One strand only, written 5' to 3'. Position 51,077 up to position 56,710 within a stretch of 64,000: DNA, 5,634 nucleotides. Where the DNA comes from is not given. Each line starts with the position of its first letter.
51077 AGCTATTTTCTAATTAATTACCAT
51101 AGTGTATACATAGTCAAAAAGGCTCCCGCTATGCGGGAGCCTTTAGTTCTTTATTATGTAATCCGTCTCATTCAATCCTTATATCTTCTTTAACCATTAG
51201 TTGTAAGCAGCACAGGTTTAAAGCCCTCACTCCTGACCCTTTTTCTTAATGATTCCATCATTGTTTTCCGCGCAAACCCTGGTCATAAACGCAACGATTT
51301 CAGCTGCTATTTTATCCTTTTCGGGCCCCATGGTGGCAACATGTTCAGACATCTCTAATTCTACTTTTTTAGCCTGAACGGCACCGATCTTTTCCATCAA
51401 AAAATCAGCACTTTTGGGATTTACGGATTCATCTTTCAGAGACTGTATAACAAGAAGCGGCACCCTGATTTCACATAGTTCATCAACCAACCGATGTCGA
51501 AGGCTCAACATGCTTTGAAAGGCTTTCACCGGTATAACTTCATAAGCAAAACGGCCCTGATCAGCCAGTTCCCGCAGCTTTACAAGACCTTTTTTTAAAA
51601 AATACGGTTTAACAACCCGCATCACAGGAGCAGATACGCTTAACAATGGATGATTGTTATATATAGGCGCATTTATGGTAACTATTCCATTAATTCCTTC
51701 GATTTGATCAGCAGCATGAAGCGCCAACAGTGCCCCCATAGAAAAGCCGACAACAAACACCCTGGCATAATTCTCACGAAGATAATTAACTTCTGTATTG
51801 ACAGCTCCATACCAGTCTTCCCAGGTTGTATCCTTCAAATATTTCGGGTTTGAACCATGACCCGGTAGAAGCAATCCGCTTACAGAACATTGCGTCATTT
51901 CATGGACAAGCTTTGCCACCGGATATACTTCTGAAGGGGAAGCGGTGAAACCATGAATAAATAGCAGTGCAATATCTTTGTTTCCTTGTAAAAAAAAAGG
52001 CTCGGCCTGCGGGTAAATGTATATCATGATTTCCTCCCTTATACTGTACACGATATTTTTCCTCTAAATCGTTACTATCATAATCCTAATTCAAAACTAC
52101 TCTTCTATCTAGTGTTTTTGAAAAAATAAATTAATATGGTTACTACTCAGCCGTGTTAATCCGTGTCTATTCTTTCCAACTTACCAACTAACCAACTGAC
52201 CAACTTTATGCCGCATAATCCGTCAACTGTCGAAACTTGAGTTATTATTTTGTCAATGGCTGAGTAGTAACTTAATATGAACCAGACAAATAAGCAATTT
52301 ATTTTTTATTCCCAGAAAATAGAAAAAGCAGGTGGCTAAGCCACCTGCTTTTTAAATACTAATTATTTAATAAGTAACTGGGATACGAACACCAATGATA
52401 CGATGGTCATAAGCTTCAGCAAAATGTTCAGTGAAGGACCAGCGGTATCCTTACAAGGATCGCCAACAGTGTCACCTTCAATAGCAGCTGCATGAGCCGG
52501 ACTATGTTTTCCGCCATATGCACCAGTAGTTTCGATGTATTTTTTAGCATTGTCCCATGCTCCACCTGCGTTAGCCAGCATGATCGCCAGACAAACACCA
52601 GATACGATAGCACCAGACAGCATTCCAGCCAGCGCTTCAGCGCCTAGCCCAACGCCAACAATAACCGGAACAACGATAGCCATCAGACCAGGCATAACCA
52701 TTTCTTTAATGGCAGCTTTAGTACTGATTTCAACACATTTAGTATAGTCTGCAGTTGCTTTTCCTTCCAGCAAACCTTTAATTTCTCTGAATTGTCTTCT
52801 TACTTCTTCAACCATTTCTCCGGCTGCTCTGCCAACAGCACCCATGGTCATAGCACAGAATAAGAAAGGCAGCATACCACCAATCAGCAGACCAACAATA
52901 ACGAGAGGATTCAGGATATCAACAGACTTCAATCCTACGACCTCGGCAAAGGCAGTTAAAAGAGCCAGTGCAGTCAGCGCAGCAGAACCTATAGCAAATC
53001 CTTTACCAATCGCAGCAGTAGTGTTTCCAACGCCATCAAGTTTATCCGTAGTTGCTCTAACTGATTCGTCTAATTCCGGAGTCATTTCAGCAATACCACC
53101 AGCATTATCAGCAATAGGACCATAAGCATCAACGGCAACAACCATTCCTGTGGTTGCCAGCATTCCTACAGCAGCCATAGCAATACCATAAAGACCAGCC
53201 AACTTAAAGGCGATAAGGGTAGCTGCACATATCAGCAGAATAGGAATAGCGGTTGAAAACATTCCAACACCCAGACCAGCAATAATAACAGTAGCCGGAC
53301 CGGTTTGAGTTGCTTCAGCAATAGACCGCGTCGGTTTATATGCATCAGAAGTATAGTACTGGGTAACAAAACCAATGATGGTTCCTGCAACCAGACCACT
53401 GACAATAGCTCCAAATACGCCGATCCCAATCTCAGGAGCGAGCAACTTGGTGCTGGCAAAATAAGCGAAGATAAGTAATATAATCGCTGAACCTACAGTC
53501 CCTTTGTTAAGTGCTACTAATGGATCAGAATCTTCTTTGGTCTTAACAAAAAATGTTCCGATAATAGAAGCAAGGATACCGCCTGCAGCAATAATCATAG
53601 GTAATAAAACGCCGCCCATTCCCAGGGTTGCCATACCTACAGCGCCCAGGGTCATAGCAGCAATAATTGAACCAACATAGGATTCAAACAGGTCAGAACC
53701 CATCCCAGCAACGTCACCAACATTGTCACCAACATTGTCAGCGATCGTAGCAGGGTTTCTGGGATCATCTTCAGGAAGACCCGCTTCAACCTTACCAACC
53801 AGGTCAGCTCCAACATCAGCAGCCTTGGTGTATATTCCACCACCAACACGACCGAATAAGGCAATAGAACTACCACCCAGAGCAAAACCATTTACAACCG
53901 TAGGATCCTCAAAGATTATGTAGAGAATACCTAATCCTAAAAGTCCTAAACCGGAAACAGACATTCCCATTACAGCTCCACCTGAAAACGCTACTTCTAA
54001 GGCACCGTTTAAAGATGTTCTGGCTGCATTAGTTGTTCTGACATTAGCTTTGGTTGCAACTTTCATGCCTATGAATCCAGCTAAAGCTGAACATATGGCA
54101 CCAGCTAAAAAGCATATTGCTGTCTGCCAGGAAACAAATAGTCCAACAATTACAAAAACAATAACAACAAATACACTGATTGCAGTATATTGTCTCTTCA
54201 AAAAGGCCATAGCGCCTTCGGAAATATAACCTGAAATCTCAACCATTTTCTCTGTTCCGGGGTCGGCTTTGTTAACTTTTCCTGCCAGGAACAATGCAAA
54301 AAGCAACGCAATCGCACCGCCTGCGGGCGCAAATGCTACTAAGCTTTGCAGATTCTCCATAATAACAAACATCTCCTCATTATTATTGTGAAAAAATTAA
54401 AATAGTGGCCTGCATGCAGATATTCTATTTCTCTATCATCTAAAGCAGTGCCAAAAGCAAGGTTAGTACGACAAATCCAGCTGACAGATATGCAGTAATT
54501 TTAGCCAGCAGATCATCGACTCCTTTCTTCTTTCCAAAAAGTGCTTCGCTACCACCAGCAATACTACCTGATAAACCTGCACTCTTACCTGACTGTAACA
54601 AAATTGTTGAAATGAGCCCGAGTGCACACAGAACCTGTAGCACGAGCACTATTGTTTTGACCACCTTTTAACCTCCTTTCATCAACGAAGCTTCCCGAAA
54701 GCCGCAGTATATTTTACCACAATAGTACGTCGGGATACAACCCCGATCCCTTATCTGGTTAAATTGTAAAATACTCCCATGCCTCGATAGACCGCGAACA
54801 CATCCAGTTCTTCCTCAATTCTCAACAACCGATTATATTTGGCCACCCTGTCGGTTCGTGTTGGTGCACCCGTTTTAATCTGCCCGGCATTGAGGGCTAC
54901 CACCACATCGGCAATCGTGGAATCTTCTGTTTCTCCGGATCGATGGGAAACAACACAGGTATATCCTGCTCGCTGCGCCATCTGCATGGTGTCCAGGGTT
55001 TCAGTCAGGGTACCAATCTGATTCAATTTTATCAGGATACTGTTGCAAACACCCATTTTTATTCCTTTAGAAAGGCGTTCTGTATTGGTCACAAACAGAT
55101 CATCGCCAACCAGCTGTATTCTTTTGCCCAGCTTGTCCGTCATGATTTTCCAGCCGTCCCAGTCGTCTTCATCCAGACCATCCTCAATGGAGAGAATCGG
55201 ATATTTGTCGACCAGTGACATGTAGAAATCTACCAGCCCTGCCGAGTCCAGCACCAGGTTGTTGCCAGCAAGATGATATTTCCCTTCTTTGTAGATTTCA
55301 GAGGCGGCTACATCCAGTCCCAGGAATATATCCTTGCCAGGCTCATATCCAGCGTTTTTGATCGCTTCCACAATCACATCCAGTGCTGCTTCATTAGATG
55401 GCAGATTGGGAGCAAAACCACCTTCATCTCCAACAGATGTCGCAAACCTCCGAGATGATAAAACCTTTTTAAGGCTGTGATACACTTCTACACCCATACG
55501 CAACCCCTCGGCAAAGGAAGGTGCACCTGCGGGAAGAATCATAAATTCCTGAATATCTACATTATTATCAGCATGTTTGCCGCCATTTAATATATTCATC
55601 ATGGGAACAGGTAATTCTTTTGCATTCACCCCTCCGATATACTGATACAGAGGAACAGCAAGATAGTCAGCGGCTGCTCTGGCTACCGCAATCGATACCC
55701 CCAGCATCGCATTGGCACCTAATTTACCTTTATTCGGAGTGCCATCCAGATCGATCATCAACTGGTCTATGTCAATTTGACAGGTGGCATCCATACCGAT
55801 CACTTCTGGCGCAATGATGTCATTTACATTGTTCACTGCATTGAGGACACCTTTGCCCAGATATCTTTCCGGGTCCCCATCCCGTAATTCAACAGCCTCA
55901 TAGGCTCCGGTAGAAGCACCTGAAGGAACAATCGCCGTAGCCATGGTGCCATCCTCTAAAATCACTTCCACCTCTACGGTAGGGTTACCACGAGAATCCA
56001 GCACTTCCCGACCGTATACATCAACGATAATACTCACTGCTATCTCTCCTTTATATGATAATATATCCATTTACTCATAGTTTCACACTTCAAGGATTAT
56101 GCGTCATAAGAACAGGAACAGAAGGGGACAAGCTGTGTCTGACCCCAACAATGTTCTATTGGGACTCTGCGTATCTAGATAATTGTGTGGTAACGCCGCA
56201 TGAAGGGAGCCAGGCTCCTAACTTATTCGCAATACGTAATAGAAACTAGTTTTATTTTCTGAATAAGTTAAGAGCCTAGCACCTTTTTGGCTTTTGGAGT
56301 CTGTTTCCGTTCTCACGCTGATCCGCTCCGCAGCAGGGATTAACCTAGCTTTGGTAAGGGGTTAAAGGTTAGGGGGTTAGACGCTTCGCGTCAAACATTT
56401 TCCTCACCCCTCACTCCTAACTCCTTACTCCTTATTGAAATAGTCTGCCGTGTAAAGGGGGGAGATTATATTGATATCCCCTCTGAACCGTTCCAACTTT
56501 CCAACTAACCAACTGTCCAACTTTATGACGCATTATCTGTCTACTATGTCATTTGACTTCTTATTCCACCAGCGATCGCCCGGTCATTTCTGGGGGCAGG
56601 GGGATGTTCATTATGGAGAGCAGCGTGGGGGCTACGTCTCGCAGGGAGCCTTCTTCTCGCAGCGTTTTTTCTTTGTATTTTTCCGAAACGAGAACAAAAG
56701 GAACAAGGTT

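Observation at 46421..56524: Three co-oriented copies of an element built on four tandem octamers (minus sense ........), each downstream of a minus-strand gene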

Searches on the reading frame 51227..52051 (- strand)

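Call 58: search_protein_families(library=pfam, proteins=[window:51227-52051:-])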
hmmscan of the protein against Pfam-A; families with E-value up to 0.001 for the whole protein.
window:51227-52051:- (274 aa): 4 families
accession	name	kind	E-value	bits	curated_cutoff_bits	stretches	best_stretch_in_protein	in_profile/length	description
PF12146.15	Hydrolase_4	-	5.4e-12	46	27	1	28-229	6-224/239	Serine aminopeptidase, S33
PF12697.13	Abhydrolase_6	-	4.8e-11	44.2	26.3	1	29-238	1-205/217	Alpha/beta hydrolase family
PF00561.26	Abhydrolase_1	-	1.4e-09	38.4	25.8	1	28-136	2-108/245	alpha/beta hydrolase fold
PF06821.19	Ser_hydrolase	-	0.0008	19.8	22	0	72-124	34-86/172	Serine hydrolase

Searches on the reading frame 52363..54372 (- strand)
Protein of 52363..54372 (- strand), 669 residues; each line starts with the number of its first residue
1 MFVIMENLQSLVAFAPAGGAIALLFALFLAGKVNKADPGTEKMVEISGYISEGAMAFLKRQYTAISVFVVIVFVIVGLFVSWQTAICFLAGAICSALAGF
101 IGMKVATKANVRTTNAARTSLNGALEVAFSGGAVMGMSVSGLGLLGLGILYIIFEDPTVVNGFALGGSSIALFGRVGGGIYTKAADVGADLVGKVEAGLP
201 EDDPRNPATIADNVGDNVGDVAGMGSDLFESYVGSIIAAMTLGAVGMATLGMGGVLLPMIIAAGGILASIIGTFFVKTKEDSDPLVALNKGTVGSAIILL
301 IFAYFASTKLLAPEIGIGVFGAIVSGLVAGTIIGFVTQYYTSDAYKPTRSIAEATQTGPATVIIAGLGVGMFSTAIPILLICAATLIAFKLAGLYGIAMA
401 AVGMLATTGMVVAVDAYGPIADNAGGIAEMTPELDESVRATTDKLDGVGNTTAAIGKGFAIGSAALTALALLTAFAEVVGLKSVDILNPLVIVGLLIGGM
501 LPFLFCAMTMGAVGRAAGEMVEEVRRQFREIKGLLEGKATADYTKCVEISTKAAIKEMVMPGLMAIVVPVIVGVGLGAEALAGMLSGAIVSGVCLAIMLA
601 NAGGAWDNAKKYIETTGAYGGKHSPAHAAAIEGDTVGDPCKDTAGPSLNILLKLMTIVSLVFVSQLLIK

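Call 58: search_protein_families(library=pfam, proteins=[window:52363-54372:-])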
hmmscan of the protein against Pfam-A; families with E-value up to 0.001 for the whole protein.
window:52363-54372:- (669 aa): 1 family
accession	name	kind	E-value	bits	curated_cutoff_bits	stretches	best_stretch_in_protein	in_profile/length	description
PF03030.21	H_PPase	-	1.1e-274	913.6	29.7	1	21-662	2-645/645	Inorganic H+ pyrophosphatase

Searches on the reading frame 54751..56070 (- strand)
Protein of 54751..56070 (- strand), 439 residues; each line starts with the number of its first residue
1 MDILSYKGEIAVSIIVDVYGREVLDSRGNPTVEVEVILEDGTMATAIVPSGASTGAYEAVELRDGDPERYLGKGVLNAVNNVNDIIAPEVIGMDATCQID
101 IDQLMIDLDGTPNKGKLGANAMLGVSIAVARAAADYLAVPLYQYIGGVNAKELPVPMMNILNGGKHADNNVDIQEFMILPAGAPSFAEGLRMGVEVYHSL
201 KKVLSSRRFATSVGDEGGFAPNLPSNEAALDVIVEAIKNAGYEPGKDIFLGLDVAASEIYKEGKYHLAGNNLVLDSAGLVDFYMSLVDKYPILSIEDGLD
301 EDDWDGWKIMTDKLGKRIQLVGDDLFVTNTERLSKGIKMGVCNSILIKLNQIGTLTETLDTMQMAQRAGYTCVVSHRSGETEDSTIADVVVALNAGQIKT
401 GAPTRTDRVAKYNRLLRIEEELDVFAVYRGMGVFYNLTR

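Call 26: find_related_loci(query=window:54751-56070:-, collection=genome_contigs, flank=3000)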
Query window:54751-56070:- (439 aa) in genome_contigs; peptide patterns used: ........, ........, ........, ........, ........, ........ (x = any residue, [..] = any of these).
600 stretches matched a pattern (row limit reached: there are more); 597 encode a relative of the query (tblastn E <= 1e-3); the best 80 are kept; 80 distinct loci.
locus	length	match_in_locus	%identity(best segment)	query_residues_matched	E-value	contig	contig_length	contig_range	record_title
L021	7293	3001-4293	81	7-437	0e+0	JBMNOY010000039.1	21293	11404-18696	MAG: Syntrophomonadaceae bacterium isolate SBF912SR2HQ0010 scaffold_10419_c1, whole genome shotgun sequence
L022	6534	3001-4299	71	7-439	0e+0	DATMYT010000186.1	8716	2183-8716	MAG TPA_asm: Negativicutes bacterium isolate SMAG_U13155 k141_33014, whole genome shotgun sequence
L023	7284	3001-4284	70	12-439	0e+0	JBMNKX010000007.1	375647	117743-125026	MAG: Bacillota bacterium isolate SBF912LR0HQ0172 contig_61313, whole genome shotgun sequence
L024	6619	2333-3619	71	11-439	0e+0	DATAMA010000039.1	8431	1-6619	MAG TPA_asm: Desulfobacteria bacterium isolate SMAG_U6978 k141_338463, whole genome shotgun sequence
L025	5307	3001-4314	71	4-439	0e+0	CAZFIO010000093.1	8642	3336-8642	MAG TPA_asm: uncultured Tissierellaceae bacterium isolate binchicken_co173_324 genome assembly, contig: NODE_27351_lengt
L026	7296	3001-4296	69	7-438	0e+0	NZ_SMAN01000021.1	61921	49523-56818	Melghiribacillus thermohalophilus strain DSM 25894 Ga0244698_121, whole genome shotgun sequence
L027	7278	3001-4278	71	14-439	0e+0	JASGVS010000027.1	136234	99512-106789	MAG: Bacillota bacterium isolate MAG218_SZBP c_000000043078, whole genome shotgun sequence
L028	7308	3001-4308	69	7-439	0e+0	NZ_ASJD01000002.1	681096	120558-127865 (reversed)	Bacillus safensis FO-36b contig2, whole genome shotgun sequence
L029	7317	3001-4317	69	4-439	0e+0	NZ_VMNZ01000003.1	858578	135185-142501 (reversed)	Bacillus tequilensis strain ATCC BAA-819 ATCC_BAA-819_contig_3_consensus, whole genome shotgun sequence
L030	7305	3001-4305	69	7-439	0e+0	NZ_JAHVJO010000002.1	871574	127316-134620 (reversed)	Fictibacillus nanhaiensis strain DP2N0-2 DP2N0-2_ctg002, whole genome shotgun sequence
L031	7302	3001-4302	70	4-437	0e+0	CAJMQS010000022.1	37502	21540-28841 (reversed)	TPA_asm: uncultured bacterium isolate ERR1600592-bin.44 genome assembly, contig: NODE_1203_length_37502_cov_34.449302, w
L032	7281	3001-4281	70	15-439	0e+0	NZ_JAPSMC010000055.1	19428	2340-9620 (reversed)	Anoxybacillus sp. J5B_2022 5BP_contig55, whole genome shotgun sequence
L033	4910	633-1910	71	12-437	0e+0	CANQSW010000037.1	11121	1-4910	MAG: uncultured Peptococcaceae bacterium isolate Lapin-032__bin47 genome assembly, contig: Lapin-032__NODE_8150_length_1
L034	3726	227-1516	70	7-436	0e+0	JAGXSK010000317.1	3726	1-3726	MAG: Clostridia bacterium isolate CROMO_A_192 c_000000872966, whole genome shotgun sequence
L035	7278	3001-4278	73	12-437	0e+0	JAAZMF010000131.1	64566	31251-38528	MAG: Bacillota bacterium isolate AS23ysBPME_326 123239_AS23, whole genome shotgun sequence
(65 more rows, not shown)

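Call 38: find_encoding_contigs(protein=window:54751-56070:-, flank=2500, max_places=10)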
Protein window:54751-56070:- (439 aa): no gene with exactly this product is on record in the collection.

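Call 40: find_encoding_contigs(protein=window:54754-56037:-, flank=2500, max_places=10)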
Protein window:54754-56037:- (428 aa): 1 contig read that carries it; 1 place shown.
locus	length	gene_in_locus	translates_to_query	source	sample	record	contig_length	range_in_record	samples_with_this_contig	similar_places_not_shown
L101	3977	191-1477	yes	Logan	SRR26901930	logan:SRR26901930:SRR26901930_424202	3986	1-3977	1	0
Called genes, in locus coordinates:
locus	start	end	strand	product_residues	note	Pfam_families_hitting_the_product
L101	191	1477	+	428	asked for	PF03952:Enolase_N, PF00113:Enolase_C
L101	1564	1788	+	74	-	PF03840:SecG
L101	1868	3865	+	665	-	PF03030:H_PPase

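Call 73: find_related_loci(query=window:54754-56037:-, collection=metagenome_contigs, flank=2500)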
Query window:54754-56037:- (428 aa) in metagenome_contigs; peptide patterns used: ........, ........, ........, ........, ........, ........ (x = any residue, [..] = any of these).
598 stretches matched a pattern (row limit reached: there are more); 593 encode a relative of the query (tblastn E <= 1e-3); the best 80 are kept; 80 distinct loci.
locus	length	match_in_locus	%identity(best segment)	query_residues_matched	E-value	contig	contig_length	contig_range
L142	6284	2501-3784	79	1-428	0e+0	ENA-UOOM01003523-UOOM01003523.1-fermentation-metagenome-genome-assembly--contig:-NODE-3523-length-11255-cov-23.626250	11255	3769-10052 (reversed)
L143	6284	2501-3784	78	1-428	0e+0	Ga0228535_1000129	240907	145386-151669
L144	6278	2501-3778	74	1-426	0e+0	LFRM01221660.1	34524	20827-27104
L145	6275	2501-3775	73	2-426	0e+0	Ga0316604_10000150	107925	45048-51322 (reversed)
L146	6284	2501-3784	72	1-426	0e+0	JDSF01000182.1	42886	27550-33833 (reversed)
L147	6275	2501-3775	73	2-426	0e+0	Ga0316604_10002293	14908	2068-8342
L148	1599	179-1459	73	1-426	0e+0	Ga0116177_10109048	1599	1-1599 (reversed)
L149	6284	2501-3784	70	1-428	0e+0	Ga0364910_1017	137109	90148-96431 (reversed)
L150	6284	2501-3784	72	1-426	0e+0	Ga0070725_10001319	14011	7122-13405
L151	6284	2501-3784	71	1-428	0e+0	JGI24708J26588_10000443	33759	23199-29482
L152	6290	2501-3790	70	1-428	0e+0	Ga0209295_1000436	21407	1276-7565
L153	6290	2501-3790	70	1-428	0e+0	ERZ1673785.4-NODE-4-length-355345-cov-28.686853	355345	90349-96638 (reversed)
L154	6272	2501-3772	72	3-426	0e+0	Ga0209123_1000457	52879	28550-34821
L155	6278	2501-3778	71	1-426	0e+0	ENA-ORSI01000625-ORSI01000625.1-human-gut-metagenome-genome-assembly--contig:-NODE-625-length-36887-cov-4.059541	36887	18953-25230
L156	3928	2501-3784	71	1-426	0e+0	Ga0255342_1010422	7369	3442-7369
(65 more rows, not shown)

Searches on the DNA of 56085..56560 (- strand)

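Call 75: search_dna_similar(query=window:56085-56560:-, collection=plasmids, mode=distant, max_rows=8)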
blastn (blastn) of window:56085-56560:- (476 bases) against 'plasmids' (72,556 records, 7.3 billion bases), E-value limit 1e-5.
No match.

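Call 76: search_dna_similar(query=window:56085-56560:-, collection=phages, mode=distant, max_rows=8)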
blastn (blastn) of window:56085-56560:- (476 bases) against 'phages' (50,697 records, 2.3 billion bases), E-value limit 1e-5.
No match.
